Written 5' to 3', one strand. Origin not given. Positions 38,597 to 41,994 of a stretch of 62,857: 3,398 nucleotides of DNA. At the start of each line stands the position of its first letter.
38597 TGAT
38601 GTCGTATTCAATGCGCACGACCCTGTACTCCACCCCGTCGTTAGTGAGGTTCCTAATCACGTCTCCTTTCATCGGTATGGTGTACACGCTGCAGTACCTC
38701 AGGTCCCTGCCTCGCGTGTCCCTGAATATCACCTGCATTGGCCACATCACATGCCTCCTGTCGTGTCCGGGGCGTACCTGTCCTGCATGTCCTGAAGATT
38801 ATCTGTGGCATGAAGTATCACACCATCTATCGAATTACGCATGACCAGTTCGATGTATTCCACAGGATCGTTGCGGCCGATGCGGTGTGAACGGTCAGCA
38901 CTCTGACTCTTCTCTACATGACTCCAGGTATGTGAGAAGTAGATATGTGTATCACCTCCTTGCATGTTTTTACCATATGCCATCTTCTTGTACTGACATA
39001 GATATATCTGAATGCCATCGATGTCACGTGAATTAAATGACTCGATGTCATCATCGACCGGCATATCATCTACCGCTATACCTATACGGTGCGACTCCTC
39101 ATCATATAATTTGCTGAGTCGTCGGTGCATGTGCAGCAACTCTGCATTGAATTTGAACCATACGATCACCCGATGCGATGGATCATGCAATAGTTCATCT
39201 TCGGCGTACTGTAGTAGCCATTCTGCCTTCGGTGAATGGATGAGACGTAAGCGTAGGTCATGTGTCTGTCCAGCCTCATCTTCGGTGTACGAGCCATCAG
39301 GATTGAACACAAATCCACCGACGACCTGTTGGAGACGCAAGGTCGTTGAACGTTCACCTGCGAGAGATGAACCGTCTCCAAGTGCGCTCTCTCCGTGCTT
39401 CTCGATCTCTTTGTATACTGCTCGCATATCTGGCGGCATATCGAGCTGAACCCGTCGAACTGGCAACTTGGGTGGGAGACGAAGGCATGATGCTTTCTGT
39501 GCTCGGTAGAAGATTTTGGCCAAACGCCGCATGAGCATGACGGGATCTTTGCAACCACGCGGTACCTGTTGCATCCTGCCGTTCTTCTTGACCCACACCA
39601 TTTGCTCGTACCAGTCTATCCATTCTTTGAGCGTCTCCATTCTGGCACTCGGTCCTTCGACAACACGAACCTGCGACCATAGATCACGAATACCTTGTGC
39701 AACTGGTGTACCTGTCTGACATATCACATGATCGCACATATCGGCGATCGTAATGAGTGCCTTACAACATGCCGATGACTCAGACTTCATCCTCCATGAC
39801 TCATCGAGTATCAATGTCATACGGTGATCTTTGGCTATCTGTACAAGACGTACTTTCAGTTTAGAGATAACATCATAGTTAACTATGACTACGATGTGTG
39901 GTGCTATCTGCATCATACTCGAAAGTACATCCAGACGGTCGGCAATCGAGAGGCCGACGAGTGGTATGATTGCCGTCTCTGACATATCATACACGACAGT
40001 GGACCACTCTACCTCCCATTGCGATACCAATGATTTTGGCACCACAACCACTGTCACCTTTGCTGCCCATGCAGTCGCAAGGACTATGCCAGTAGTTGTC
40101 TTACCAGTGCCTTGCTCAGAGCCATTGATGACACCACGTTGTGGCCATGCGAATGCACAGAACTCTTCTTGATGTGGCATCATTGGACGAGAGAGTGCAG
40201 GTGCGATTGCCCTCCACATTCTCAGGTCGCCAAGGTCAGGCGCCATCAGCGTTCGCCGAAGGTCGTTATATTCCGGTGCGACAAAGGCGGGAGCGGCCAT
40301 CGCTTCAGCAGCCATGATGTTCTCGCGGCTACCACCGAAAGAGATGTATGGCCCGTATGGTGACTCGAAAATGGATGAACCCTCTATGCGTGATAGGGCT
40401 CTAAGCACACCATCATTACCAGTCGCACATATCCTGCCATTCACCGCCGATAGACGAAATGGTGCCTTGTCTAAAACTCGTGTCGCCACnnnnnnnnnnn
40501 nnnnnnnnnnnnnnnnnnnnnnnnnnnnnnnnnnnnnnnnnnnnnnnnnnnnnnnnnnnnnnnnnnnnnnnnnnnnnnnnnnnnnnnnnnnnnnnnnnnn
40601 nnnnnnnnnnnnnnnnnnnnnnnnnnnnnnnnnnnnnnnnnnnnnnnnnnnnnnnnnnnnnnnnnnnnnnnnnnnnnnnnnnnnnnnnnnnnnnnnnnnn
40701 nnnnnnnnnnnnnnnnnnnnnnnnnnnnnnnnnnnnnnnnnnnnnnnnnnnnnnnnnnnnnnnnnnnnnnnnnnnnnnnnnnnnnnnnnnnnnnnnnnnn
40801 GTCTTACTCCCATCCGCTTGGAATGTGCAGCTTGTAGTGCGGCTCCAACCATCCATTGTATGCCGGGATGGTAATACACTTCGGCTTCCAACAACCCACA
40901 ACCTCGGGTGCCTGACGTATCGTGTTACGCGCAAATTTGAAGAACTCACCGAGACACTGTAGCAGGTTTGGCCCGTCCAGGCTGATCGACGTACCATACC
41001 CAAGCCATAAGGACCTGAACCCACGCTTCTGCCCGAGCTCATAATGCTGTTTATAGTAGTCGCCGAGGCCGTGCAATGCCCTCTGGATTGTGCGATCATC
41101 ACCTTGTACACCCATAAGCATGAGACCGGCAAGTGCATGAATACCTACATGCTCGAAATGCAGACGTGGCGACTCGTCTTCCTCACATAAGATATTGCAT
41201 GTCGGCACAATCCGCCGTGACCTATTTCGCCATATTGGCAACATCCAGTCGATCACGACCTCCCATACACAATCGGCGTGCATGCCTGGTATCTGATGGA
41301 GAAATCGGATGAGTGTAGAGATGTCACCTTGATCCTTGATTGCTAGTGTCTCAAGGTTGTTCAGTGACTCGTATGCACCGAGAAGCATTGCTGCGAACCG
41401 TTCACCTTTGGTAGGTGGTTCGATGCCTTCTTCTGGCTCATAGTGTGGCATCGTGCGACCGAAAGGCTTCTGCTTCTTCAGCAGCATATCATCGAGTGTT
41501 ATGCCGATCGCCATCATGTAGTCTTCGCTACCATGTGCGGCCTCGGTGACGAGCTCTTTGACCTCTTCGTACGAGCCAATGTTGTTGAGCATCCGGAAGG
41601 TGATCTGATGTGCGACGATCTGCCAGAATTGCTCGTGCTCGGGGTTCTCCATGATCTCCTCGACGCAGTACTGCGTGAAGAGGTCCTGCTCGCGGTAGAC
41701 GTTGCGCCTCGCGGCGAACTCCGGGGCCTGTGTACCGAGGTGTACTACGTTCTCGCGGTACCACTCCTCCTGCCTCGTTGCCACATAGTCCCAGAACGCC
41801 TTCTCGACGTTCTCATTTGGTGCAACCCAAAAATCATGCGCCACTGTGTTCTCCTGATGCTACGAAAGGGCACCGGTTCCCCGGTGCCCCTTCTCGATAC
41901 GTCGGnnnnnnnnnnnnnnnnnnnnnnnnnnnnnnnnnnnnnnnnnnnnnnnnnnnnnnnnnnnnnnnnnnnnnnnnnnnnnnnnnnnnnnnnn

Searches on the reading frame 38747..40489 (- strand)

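Call 12: search_protein_families(library=pfam, proteins=[window:38747-40489:-], max_evalue=0.001)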
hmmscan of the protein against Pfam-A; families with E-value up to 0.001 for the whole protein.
window:38747-40489:- (580 aa): 2 families
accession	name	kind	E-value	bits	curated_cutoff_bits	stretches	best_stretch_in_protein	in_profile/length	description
PF00176.29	SNF2-rel_dom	-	8.4e-15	55.1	24.9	1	117-364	17-255/290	SNF2-related domain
PF04851.21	ResIII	-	4.1e-05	24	22.5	1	124-251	30-149/164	Type III restriction enzyme, res subunit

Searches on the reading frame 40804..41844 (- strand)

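Call 12: search_protein_families(library=pfam, proteins=[window:40804-41844:-], max_evalue=0.001)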
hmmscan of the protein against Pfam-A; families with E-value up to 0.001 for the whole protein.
window:40804-41844:- (346 aa): 1 family
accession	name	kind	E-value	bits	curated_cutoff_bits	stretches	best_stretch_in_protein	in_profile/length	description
PF18723.6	HMUDK_hel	-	0.00023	21.1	25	1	38-131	30-124/281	5-hmdU DNA kinase, helical domain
